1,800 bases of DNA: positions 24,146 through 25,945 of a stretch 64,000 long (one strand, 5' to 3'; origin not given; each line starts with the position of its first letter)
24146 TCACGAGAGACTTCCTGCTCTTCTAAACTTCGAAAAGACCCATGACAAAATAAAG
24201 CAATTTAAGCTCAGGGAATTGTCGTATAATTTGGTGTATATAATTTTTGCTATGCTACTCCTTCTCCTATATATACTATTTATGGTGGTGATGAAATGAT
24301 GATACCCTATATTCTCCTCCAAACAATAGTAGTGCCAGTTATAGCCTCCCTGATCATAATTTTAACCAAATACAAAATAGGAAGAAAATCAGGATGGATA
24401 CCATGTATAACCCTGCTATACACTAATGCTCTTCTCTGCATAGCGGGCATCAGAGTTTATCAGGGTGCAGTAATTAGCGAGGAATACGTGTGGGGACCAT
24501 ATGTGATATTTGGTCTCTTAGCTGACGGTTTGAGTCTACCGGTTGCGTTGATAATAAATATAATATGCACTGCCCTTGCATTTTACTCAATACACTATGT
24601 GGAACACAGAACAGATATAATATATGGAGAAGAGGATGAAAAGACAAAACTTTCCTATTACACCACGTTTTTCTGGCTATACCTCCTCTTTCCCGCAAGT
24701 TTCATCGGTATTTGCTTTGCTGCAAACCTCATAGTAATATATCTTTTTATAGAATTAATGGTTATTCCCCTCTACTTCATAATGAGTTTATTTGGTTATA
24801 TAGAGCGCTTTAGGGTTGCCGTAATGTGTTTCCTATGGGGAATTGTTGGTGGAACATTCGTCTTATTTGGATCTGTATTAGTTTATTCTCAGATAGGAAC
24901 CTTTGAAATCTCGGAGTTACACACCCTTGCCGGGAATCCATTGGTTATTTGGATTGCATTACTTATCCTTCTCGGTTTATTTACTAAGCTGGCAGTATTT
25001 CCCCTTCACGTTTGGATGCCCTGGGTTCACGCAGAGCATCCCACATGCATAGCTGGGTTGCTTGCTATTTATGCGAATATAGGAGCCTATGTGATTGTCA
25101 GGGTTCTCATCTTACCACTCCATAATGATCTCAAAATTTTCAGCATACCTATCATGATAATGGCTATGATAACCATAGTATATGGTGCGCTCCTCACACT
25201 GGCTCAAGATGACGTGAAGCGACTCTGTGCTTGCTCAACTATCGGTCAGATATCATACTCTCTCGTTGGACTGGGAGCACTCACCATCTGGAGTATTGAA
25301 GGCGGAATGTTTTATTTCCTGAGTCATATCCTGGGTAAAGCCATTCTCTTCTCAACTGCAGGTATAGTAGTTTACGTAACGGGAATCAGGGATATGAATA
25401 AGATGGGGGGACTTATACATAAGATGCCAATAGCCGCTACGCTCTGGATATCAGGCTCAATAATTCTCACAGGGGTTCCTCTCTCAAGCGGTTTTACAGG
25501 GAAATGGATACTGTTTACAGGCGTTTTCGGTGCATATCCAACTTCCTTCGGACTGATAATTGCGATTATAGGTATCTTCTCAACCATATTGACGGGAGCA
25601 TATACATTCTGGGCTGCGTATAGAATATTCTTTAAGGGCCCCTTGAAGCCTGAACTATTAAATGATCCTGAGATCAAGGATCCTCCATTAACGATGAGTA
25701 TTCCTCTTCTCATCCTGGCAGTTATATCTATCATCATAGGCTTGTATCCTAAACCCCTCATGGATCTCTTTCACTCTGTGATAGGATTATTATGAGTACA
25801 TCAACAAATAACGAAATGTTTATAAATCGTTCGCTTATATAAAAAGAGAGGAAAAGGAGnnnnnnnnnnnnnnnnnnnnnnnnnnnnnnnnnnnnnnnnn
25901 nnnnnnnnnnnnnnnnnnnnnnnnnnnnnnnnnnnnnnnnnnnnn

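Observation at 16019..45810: Two paralogous Mbh/Mrp-like multi-antiporter modules bracketing an FrhB-HdrA pair, with no Q-module or hydrogenase module in the window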

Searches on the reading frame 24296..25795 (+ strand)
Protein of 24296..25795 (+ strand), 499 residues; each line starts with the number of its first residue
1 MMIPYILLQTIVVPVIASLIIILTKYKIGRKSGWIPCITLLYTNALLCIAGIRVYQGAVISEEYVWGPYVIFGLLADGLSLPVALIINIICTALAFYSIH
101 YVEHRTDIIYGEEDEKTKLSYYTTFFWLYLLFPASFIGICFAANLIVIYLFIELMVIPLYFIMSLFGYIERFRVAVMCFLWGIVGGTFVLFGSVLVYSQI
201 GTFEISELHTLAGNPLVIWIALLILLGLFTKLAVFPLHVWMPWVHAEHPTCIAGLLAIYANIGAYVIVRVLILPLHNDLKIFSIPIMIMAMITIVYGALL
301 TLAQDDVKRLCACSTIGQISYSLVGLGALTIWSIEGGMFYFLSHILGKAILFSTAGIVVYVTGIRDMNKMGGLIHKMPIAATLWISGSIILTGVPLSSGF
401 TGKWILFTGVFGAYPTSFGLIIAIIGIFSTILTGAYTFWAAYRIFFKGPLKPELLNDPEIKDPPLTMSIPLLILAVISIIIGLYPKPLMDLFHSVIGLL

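Call 4: search_protein_families(library=pfam, proteins=[window:24296-25795:+], max_evalue=0.01)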
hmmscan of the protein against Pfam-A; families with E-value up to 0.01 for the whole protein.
window:24296-25795:+ (499 aa): 2 families
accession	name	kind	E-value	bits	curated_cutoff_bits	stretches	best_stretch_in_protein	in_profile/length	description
PF00361.26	Proton_antipo_M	-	2e-55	188.6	21.5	1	142-421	1-286/294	NADH:quinone oxidoreductase/Mrp antiporter, TM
PF00662.26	Proton_antipo_N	-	0.0013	19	24.5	1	72-105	11-44/51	NADH-Ubiquinone oxidoreductase (complex I), chain 5 N-terminus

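Call 13: find_homologous_proteins(query=window:24296-25795:+, max_evalue=1e-30)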
Query window:24296-25795:+ (499 aa): 875 proteins with E <= 1e-30 among 8000 candidates; the best 120 are listed.
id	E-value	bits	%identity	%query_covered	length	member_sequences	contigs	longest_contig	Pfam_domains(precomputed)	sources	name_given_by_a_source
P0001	0.0e+0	1081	100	100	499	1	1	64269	PF00361.26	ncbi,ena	-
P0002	2.7e-280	949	88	100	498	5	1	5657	PF00361.26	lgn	-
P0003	8.5e-276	934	84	100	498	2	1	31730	PF00361.26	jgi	jgi:formate hydrogenlyase subunit 3/multisubunit Na+/H+ antiporter MnhD subunit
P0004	1.8e-270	916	84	100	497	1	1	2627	PF00361.26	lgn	-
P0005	8.7e-270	914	83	100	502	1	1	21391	PF00361.26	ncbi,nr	ncbi:MAG: proton-conducting transporter membrane subunit [archaeon]|nr:proton-conducting transporter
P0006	5.2e-269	911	84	100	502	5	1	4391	PF00361.26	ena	-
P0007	1.5e-265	900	82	100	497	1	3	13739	PF00361.26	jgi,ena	-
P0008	7.1e-265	898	81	100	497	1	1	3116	PF00361.26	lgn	-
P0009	7.6e-265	898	81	100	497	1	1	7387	PF00361.26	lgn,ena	-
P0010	9.4e-265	897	81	100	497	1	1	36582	PF00361.26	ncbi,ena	-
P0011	1.9e-264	896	81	100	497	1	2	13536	PF00361.26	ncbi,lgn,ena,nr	ncbi:NADH-quinone oxidoreductase subunit M [ANME-1 cluster archaeon AG-394-G21]|nr:NADH-quinone oxid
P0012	4.7e-264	895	82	100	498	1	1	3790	PF00361.26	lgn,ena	-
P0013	6.2e-264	895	81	100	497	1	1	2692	PF00361.26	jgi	-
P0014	2.0e-262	890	82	100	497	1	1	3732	PF00361.26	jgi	jgi:NADH-quinone oxidoreductase subunit M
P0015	3.6e-262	889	82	100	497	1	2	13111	PF00361.26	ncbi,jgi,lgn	-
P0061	6.7e-213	726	69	100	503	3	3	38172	PF00361.26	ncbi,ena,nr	ncbi:MAG: NADH-quinone oxidoreductase subunit M [Desulfobacterales bacterium]|nr:NADH-quinone oxidor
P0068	1.2e-209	716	65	100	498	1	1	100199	PF00361.26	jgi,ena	-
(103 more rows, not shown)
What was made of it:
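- The organism is ANME-1 (call 13).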

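Call 15: find_encoding_contigs(protein=P0061, flank=10000, max_places=2)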
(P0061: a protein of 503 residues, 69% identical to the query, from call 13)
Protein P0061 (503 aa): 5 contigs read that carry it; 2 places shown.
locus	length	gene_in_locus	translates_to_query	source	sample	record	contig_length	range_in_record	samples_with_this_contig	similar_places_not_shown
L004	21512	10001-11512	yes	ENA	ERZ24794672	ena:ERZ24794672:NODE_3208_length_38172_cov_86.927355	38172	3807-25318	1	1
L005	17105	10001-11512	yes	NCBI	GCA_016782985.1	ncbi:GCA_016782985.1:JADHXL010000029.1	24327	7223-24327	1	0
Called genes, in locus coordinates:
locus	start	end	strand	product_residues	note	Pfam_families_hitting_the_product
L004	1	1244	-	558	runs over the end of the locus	PF21162:ETFQO_UQ-bd, PF05187:Fer4_ETF_QO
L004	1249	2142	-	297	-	PF01261:AP_endonuc_2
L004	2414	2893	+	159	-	PF01899:MNHE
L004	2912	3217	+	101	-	PF04066:MrpF_PhaF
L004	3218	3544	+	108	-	PF03334:PhaG_MnhG_YufB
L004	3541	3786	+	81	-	PF13244:MbhD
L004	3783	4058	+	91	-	PF20501:MbhE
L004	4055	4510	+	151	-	PF04039:MnhB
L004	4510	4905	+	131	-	PF00420:Oxidored_q2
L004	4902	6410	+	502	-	PF00361:Proton_antipo_M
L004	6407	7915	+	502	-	PF00361:Proton_antipo_M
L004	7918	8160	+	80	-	-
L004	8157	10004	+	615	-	PF00361:Proton_antipo_M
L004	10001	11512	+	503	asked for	PF00361:Proton_antipo_M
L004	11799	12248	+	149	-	-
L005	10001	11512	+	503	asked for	PF00361:Proton_antipo_M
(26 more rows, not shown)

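Call 16: find_encoding_contigs(protein=P0068, flank=10000, max_places=2)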
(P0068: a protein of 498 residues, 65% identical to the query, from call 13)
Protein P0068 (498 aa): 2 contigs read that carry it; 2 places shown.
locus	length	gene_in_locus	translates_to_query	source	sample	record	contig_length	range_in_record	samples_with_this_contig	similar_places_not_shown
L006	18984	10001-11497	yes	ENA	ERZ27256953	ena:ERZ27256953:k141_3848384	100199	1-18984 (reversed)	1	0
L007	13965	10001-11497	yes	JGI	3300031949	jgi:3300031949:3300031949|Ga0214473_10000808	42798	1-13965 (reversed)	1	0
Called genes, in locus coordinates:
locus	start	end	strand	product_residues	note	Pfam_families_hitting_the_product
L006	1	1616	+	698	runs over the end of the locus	PF00009:GTP_EFTU, PF03144:GTP_EFTU_D2, PF22042:EF-G_D2, PF14492:EFG_III, PF03764:EFG_IV, PF00679:EFG_C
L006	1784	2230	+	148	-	PF02580:Tyr_Deacylase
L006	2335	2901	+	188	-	PF01871:AMMECR1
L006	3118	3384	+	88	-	PF04066:MrpF_PhaF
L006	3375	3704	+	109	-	PF03334:PhaG_MnhG_YufB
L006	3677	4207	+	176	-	PF01899:MNHE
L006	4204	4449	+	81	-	PF13244:MbhD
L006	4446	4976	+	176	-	PF20501:MbhE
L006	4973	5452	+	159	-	PF04039:MnhB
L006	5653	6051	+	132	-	PF00420:Oxidored_q2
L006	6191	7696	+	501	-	PF00361:Proton_antipo_M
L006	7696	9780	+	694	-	PF00662:Proton_antipo_N, PF00361:Proton_antipo_M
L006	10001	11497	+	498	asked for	PF00361:Proton_antipo_M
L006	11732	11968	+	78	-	PF18506:RelB-like (weak)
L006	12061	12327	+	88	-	-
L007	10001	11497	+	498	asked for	PF00361:Proton_antipo_M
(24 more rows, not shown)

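Call 18: find_related_loci(query=A1, collection=genome_contigs, flank=10000)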
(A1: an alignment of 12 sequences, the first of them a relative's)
Query A1 (499 aa) in genome_contigs; peptide patterns used: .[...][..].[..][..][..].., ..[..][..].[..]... (x = any residue, [..] = any of these).
255 stretches matched a pattern; 223 encode a relative of the query (tblastn E <= 1e-3); the best 80 are kept; 78 distinct loci.
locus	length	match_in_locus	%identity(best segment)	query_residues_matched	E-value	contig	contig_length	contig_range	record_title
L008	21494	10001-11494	85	1-499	0e+0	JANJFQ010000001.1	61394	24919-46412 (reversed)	MAG: Methanophagales archaeon isolate Hel0.bin107 Hel0_ANME-1_NODE_452_length_61394_cov_5.151958, whole genome shotgun s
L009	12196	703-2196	85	1-499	0e+0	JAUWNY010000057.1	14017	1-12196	MAG: Methanophagales archaeon isolate CSMAG_2436 CSMAG_2436_k141_275902_length_14017_cov_79.8747, whole genome shotgun s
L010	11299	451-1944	84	1-499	0e+0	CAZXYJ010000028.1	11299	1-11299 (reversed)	MAG TPA_asm: uncultured Halobacteria archaeon isolate SRP068000_co2_232 genome assembly, contig: NODE_6253_length_11299_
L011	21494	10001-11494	84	1-499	0e+0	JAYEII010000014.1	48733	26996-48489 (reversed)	MAG: Methanobacteriota archaeon isolate MAG195 MAG195_14, whole genome shotgun sequence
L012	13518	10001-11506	83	1-499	0e+0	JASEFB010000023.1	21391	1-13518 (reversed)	MAG: archaeon isolate Yes46-13 NODE_24_length_21391_cov_66.533158, whole genome shotgun sequence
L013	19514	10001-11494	83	1-499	0e+0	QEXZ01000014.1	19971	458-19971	MAG: Methanomicrobiales archaeon isolate M5.MMPM 14, whole genome shotgun sequence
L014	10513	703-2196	84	1-499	0e+0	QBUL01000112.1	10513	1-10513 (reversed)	ANME-1 cluster archaeon GoMg1 GOMG1_78, whole genome shotgun sequence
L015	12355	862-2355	81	1-499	0e+0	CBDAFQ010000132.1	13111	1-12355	MAG: uncultured ANME-1 euryarchaeote isolate MAG_104 genome assembly, contig: k141_10615, whole genome shotgun sequence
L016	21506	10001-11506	83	1-499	0e+0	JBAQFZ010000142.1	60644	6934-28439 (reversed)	MAG: Halobacteriota archaeon isolate MFD06995_ilm_asm_bin17 k127_300988, whole genome shotgun sequence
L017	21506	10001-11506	83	1-499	0e+0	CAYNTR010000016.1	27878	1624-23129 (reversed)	MAG TPA_asm: uncultured Halobacteria archaeon isolate binchicken_co395_157 genome assembly, contig: NODE_246_length_2787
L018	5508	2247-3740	81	1-499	0e+0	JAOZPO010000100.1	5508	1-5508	MAG: Halobacteria archaeon isolate GMC4.metabat2.234 GMC4_28402_length_5508_cov_6.046947, whole genome shotgun sequence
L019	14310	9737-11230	80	1-499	0e+0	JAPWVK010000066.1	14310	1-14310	MAG: Methanophagales archaeon isolate SB_Co_68 SB_Co_68_000000000066, whole genome shotgun sequence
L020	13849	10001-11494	76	1-499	0e+0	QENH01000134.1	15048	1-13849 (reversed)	Methanophagales archaeon isolate CONS3730B06UFb1 Ga0123266_1073, whole genome shotgun sequence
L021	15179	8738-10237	76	1-499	0e+0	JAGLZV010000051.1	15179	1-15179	MAG: Methanophagales archaeon isolate RS_14_10 ZL355.bin.10.fa_51, whole genome shotgun sequence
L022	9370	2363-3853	76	2-499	0e+0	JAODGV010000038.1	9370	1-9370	MAG: Methanosarcinales archaeon isolate Barite_M1_B69-AMOR_4 10ROV5WB_contig_18334, whole genome shotgun sequence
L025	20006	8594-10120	69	3-499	0e+0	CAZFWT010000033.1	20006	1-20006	MAG TPA_asm: uncultured Halobacteria archaeon isolate SRP178699_co2_296 genome assembly, contig: NODE_1888_length_20006_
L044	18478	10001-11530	68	2-499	0e+0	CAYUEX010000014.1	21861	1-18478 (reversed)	MAG TPA_asm: uncultured Halobacteria archaeon isolate binchicken_co332_136 genome assembly, contig: NODE_343_length_2186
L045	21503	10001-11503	65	2-497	0e+0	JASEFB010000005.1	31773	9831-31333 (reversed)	MAG: archaeon isolate Yes46-13 NODE_5_length_31773_cov_67.829813, whole genome shotgun sequence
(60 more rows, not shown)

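Call 21: search_protein_families(library=ncbifam, proteins=[window:24296-25795:+], max_evalue=0.00001)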
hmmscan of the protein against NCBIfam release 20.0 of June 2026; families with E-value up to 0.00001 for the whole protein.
window:24296-25795:+ (499 aa): 71 families (the best 25 are shown)
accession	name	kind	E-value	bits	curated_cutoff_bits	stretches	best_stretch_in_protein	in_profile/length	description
TIGR01972.1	NDH_I_M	subfamily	2e-69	234.5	263.8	1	10-495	4-478/486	NADH-quinone oxidoreductase subunit M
NF006419.0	PRK08668.1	equivalog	3.8e-60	204.3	617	1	10-495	7-477/613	NADH dehydrogenase subunit M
NF005097.0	PRK06525.1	equivalog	9.1e-53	179.6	430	1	7-481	5-471/480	hydrogenase 4 subunit D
NF009288.0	PRK12648.1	equivalog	6.9e-52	176.7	1104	1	7-489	3-475/954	monovalent cation/H+ antiporter subunit A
NF009287.0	PRK12647.1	equivalog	4.6e-51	174.2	937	1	7-490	3-472/773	putative monovalent cation/H+ antiporter subunit A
NF006236.0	PRK08375.1-1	equivalog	2e-50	172.2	663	1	6-496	8-492/493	putative monovalent cation/H+ antiporter subunit D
NF009306.0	PRK12663.1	equivalog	6.7e-50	170.3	542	1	5-494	4-476/498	Na+/H+ antiporter subunit D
TIGR00940.1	2a6301s01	subfamily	1.8e-49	168.8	920.45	1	8-489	3-493/793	monovalent cation:proton antiporter subunit A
NF004500.0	PRK05846.1-4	equivalog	1.8e-49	168.8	550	1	7-492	7-495/525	NADH-quinone oxidoreductase subunit M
NF006240.0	PRK08376.1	subfamily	7.1e-49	167.1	662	1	9-490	9-497/521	putative monovalent cation/H+ antiporter subunit D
NF009212.0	PRK12561.1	subfamily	2e-48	165.4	645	1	7-494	9-490/531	NAD(P)H-quinone oxidoreductase subunit 4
NF009285.0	PRK12645.1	equivalog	3.3e-48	164.5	1028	1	7-489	4-497/804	Na+/H+ antiporter subunit A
NF005141.0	PRK06590.1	equivalog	1.1e-46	160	556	1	7-485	5-468/615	NADH-quinone oxidoreductase subunit L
NF009305.0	PRK12662.1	equivalog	5.2e-45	154.1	700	1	7-494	7-485/492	putative monovalent cation/H+ antiporter subunit D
NF004501.0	PRK05846.1-5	subfamily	6.9e-45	153.7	598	1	6-496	6-480/492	NADH-quinone oxidoreductase subunit M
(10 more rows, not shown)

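Call 39: search_protein_families(library=pfam, proteins=[L011:13331-15958:+, L025:14335-16473:+, L045:18455-20680:+, L044:15902-17713:+], max_evalue=0.1)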
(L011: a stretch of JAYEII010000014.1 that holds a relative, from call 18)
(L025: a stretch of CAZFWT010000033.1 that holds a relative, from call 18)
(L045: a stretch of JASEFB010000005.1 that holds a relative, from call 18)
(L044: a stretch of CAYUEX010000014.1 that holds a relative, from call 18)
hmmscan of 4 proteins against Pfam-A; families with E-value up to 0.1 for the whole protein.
L011:13331-15958:+ (875 aa): 5 families
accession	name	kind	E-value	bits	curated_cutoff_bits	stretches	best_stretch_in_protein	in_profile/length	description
PF01074.27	Glyco_hydro_38N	-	1.8e-52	178.8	25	1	19-266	1-261/270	Glycosyl hydrolases family 38 N-terminal domain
PF17677.7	Glyco_hydro38C2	-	3.5e-19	69.1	22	1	796-871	2-72/72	Glycosyl hydrolases family 38 C-terminal beta sandwich domain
PF07748.19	Glyco_hydro_38C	-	4.7e-14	53.6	25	1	494-719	1-201/206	Glycosyl hydrolases family 38 C-terminal domain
PF09261.16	Alpha-mann_mid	-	7.4e-09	36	31.1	1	290-363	5-78/96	Alpha mannosidase middle domain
PF03065.20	Glyco_hydro_57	-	0.00012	22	21.2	1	67-160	77-170/291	Glycosyl hydrolase family 57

L025:14335-16473:+ (712 aa): 11 families
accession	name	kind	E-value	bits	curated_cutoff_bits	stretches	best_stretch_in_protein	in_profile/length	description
PF02518.31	HATPase_c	-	2.1e-32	112.3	26.4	1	596-706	2-110/111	Histidine kinase-, DNA gyrase B-, and HSP90-like ATPase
PF08448.16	PAS_4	-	4.6e-28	98.1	23.1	3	124-229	3-109/110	PAS fold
PF00989.32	PAS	-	6.2e-27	94.3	22.6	2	118-225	3-113/113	PAS fold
PF13426.13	PAS_9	-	1e-25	90.4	27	2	127-227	2-103/103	PAS domain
PF13188.13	PAS_8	-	6.2e-18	64.4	21.8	2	357-412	1-53/65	PAS domain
PF08447.18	PAS_3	-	6.7e-16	58.8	25.6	2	381-453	3-76/89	PAS fold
PF00512.31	HisKA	-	1.5e-15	57.4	26.9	1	487-550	1-65/66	His Kinase A (phospho-acceptor) domain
PF24820.1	Diguanyl_cycl_sensor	-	4e-07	30.4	28.1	1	122-170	2-50/109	Diguanylate cyclase-like sensor domain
PF13581.12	HATPase_c_2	-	0.0019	18.7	27.4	1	604-673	40-104/127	Histidine kinase-like ATPase domain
PF12860.13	PAS_7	-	0.008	16.8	27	0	370-406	8-45/115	PAS fold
PF14598.12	PAS_11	-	0.013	15.8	25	1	379-449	14-84/109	PAS domain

L045:18455-20680:+ (741 aa): 9 families
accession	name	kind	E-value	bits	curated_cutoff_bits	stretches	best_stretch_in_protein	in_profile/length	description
PF02518.31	HATPase_c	-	3.7e-31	108.3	26.4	1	622-732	2-110/111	Histidine kinase-, DNA gyrase B-, and HSP90-like ATPase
PF08448.16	PAS_4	-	1.6e-24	86.7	23.1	3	272-377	3-109/110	PAS fold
PF13426.13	PAS_9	-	1.5e-23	83.4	27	2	275-375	2-103/103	PAS domain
PF00989.32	PAS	-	5.4e-17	62.3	22.6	1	266-368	3-111/113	PAS fold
PF00512.31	HisKA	-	9.4e-15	54.9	26.9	1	514-576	2-65/66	His Kinase A (phospho-acceptor) domain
PF13188.13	PAS_8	-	1.4e-11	44.3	21.8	2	268-312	5-50/65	PAS domain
PF08447.18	PAS_3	-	2.5e-05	24.9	25.6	0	288-364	3-83/89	PAS fold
PF24820.1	Diguanyl_cycl_sensor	-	0.0072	16.7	28.1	1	270-343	2-73/109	Diguanylate cyclase-like sensor domain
PF12860.13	PAS_7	-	0.065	13.8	27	0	274-323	5-55/115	PAS fold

L044:15902-17713:+ (603 aa): 12 families
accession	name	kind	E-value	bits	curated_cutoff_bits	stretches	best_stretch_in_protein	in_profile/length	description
PF02518.31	HATPase_c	-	3.3e-29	102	26.4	1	492-599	4-109/111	Histidine kinase-, DNA gyrase B-, and HSP90-like ATPase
PF08448.16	PAS_4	-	5.5e-18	65.7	23.1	2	140-243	3-107/110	PAS fold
PF00512.31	HisKA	-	2.2e-16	60.1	26.9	1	381-444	1-65/66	His Kinase A (phospho-acceptor) domain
PF13426.13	PAS_9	-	4.9e-16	59.3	27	2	147-243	6-103/103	PAS domain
PF00989.32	PAS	-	1.6e-11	44.7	22.6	1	134-241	3-113/113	PAS fold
PF13188.13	PAS_8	-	6.4e-07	29.5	21.8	2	136-177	5-47/65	PAS domain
PF13589.12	HATPase_c_3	-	0.0016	18.9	25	1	499-567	8-77/137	Histidine kinase-, DNA gyrase B-, and HSP90-like ATPase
PF13581.12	HATPase_c_2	-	0.0035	17.8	27.4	1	501-573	39-108/127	Histidine kinase-like ATPase domain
PF24820.1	Diguanyl_cycl_sensor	-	0.0057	17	28.1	1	138-222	2-84/109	Diguanylate cyclase-like sensor domain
PF21370.4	PAS_GdpP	-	0.013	16.3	27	0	262-286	9-33/90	Cyclic-di-AMP phosphodiesterase GdpP-like, PAS domain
PF10487.15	Nup188_N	-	0.038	13.4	22.4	1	93-154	105-171/459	Nucleoporin Nup188, N-terminal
PF08447.18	PAS_3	-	0.051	14.3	25.6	0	156-233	3-84/89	PAS fold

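Call 42: search_solved_structures(query=window:24296-25795:+, max_evalue=1e-25)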
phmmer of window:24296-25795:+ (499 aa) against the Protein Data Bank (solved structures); distinct sequences matched with E-value up to 1e-25: 21.
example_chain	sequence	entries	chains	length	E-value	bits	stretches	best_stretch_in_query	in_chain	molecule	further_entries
6cfw_H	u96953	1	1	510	5.4e-38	134.3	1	84-490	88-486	Monovalent cation/H+ antiporter subunit D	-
7qru_A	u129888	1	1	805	4.8e-37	131.1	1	14-488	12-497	Na+/H+ antiporter subunit A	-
6z16_A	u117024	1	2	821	6.8e-37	130.7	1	31-490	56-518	Multisubunit Na+/H+ antiporter, A subunit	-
6tjv_D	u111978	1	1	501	1.7e-33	119.5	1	5-486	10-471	NADH dehydrogenase subunit 4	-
8qby_M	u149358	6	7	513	6.2e-33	117.6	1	126-492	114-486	NADH dehydrogenase subunit M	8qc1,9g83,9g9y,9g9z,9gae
7ar7_M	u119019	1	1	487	4.9e-32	114.6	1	120-496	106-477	NADH-ubiquinone oxidoreductase chain 4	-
6hum_F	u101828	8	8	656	8.4e-32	113.9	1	121-494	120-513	NADH dehydrogenase subunit 5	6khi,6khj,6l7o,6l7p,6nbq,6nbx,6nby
3rko_M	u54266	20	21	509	8.5e-32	113.8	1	119-497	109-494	NADH-QUINONE OXIDOREDUCTASE SUBUNIT M | NADH dehydrogenase I subunit M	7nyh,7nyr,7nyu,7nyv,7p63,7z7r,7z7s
7aqw_M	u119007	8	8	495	9.9e-32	113.6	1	120-496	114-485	NADH-ubiquinone oxidoreductase chain 4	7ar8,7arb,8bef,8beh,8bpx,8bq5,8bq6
7a23_M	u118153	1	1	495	1.2e-31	113.4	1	120-496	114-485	Nad4m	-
7p61_M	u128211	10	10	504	1.3e-31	113.2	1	119-497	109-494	NADH dehydrogenase I subunit M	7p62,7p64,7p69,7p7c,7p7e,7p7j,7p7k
8e73_4M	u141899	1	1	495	1.9e-31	112.7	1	120-496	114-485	Nad4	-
7aqq_M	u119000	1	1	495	3.6e-31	111.8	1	120-496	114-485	NADH-ubiquinone oxidoreductase chain 4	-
6hum_D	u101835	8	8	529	4.1e-31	111.6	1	9-497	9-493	NAD(P)H-quinone oxidoreductase chain 4 1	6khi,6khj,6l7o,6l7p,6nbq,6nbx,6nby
7qru_D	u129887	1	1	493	8.6e-31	110.5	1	8-442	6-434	Na+/H+ antiporter subunit D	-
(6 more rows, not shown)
